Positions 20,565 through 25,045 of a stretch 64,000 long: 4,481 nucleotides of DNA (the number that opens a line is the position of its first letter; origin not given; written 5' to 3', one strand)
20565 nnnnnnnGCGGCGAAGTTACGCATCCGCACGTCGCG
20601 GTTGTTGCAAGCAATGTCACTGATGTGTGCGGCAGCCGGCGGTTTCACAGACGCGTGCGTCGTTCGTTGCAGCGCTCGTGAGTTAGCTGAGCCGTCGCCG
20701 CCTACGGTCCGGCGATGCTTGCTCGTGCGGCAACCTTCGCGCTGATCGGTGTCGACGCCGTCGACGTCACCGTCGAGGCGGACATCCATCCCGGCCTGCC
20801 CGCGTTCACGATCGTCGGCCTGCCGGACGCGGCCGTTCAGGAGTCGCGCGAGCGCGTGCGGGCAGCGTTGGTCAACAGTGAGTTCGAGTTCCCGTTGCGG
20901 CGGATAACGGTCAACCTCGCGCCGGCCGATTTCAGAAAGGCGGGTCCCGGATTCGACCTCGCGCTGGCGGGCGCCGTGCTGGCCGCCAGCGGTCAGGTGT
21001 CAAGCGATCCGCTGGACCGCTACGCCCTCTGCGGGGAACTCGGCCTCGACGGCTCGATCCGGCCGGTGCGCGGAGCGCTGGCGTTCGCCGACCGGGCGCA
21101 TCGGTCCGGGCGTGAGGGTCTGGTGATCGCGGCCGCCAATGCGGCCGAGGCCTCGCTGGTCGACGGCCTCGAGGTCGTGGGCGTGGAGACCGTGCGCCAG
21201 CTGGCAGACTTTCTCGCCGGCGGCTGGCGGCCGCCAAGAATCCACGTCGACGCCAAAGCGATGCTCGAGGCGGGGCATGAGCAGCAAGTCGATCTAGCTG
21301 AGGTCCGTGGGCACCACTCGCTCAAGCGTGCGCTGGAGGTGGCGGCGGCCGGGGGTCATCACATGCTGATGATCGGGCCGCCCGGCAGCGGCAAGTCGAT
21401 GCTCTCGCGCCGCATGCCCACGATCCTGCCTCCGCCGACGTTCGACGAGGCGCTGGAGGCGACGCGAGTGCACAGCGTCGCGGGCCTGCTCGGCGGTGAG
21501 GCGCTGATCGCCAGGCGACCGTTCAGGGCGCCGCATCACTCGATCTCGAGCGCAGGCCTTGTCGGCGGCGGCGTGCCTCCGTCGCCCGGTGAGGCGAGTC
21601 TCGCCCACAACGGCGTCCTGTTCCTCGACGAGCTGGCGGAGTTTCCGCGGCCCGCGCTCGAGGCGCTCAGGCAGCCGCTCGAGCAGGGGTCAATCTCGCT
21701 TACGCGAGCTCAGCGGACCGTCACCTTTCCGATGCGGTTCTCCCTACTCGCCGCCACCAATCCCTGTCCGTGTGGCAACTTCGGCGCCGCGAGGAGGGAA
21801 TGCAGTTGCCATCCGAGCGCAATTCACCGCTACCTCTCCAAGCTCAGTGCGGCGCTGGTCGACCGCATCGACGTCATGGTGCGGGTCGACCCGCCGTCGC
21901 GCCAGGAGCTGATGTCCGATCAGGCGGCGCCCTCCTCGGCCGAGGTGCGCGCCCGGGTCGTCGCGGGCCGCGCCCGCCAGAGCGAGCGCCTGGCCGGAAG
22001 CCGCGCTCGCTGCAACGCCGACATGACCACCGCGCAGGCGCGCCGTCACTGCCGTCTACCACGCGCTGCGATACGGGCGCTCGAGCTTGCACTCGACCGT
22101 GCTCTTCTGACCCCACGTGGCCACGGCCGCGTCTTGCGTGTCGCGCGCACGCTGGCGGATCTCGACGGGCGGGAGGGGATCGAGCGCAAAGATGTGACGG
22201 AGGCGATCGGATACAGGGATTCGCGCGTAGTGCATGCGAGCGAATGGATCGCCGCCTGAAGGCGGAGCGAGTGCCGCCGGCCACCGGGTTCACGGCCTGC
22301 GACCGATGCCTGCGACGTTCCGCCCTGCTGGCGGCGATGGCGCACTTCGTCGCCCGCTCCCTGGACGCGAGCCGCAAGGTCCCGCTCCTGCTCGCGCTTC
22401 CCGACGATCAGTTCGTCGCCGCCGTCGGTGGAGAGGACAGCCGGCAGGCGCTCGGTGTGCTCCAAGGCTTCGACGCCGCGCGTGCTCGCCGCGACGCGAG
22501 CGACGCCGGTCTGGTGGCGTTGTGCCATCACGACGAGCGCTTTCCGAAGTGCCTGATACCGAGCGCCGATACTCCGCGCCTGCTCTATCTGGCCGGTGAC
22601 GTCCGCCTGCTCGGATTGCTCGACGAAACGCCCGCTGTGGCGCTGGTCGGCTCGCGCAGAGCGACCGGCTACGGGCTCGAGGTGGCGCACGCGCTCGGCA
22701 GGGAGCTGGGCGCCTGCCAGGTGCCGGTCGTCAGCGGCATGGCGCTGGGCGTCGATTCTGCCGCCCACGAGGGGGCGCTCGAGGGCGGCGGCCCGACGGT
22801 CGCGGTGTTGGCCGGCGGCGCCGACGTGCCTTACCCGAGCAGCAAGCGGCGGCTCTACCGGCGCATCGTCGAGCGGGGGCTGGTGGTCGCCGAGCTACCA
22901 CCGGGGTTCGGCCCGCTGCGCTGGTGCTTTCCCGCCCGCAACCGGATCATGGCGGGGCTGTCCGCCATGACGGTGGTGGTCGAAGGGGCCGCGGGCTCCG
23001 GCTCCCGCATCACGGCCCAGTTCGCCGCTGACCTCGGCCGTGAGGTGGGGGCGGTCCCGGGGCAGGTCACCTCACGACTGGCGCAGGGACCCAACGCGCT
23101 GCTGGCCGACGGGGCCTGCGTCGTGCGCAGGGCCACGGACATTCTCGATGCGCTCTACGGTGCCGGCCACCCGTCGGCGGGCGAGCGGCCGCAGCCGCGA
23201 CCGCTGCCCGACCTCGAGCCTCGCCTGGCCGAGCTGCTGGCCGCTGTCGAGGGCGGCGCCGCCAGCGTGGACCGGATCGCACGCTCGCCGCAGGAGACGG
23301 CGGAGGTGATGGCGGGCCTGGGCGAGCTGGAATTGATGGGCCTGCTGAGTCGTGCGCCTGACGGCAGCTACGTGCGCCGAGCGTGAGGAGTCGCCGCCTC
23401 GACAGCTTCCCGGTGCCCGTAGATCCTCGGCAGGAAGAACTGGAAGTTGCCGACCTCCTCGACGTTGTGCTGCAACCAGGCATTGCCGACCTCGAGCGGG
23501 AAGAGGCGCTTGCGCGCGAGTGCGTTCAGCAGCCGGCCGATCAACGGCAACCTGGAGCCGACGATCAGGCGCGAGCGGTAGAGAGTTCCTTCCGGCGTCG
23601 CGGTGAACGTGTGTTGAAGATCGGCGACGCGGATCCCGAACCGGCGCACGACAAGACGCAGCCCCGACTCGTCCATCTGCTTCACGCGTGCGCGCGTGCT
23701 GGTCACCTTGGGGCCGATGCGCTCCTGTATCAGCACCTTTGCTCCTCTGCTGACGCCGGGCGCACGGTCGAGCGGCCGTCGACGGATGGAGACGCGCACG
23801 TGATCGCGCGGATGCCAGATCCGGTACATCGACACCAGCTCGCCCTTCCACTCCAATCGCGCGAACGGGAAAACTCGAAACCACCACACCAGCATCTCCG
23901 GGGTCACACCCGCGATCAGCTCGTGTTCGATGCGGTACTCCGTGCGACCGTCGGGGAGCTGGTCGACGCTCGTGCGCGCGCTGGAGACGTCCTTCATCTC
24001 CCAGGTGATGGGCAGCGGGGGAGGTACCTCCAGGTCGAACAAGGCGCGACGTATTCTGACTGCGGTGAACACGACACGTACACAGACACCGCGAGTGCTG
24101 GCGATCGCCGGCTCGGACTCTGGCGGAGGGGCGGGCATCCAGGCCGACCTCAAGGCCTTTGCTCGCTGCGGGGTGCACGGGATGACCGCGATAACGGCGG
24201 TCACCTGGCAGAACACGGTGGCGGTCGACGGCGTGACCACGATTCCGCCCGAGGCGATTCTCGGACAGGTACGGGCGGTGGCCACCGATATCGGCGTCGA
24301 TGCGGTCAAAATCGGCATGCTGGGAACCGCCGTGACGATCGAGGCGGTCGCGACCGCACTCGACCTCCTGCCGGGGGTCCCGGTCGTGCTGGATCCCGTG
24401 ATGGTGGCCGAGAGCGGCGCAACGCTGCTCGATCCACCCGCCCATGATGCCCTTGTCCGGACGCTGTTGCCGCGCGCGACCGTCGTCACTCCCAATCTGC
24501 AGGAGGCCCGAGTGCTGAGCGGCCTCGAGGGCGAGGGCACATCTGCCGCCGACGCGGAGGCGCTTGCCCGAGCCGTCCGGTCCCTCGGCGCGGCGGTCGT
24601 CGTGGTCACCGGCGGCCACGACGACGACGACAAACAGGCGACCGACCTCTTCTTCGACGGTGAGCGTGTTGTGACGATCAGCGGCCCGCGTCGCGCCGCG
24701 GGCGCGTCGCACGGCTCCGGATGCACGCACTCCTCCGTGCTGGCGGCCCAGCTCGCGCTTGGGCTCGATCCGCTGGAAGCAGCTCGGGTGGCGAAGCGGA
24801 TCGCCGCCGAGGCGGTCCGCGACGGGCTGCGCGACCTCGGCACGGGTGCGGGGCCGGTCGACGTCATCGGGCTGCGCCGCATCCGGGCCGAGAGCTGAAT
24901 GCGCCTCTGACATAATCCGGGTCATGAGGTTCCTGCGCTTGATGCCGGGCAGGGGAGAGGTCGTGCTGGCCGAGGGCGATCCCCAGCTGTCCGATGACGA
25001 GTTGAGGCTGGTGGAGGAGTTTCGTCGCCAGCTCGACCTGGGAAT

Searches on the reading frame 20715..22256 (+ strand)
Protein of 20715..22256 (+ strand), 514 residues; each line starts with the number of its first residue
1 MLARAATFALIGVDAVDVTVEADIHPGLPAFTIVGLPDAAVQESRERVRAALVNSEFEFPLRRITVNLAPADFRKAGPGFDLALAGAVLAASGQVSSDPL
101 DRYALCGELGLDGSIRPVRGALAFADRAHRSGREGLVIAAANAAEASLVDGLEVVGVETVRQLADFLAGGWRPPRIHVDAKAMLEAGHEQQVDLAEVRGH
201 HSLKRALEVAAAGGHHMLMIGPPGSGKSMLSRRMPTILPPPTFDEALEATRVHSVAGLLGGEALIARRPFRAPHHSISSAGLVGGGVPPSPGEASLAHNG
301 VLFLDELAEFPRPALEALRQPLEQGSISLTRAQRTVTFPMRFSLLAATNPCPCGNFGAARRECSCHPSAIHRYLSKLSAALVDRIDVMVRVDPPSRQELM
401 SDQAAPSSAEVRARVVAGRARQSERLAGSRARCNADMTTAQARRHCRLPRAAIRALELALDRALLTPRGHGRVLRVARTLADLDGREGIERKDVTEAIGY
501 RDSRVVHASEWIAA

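Call 68: search_protein_families(library=pfam, proteins=[window:20715-22256:+], max_evalue=0.0001)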
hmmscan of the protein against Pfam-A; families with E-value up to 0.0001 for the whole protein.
window:20715-22256:+ (514 aa): 6 families
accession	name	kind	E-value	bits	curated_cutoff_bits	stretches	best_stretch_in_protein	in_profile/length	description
PF01078.27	Mg_chelatase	-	1.4e-88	296.1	20.3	1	193-397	1-205/207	Magnesium chelatase, subunit ChlI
PF13541.12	ChlI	-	5e-41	139.8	27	1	20-142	1-121/121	Subunit ChlI of Mg-chelatase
PF13335.12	Mg_chelatase_C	-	1.1e-25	90.4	26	1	407-501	3-94/94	Magnesium chelatase, subunit ChlI C-terminal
PF00493.29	MCM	-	2.9e-09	36.8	23.3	1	293-357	116-179/224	MCM P-loop domain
PF07728.20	AAA_5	-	4e-08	33.8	22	1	216-352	1-125/139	AAA domain (dynein-related subfamily)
PF00158.32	Sigma54_activat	-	4.6e-05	23.6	20.2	0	290-349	85-142/168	Sigma-54 interaction domain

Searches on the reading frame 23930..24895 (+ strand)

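Call 68: search_protein_families(library=pfam, proteins=[window:23930-24895:+], max_evalue=0.0001)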
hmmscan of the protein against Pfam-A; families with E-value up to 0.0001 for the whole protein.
window:23930-24895:+ (322 aa): 3 families
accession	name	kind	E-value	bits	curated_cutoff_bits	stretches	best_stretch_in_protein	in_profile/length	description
PF08543.17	Phos_pyr_kin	-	6.7e-80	268.4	27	1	63-311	1-246/246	Phosphomethylpyrimidine kinase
PF00294.29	PfkB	-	9.3e-10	38.8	25.8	1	169-297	167-291/302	pfkB family carbohydrate kinase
PF02110.20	HK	-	2.4e-08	34.1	27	1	126-287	55-209/247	Hydroxyethylthiazole kinase family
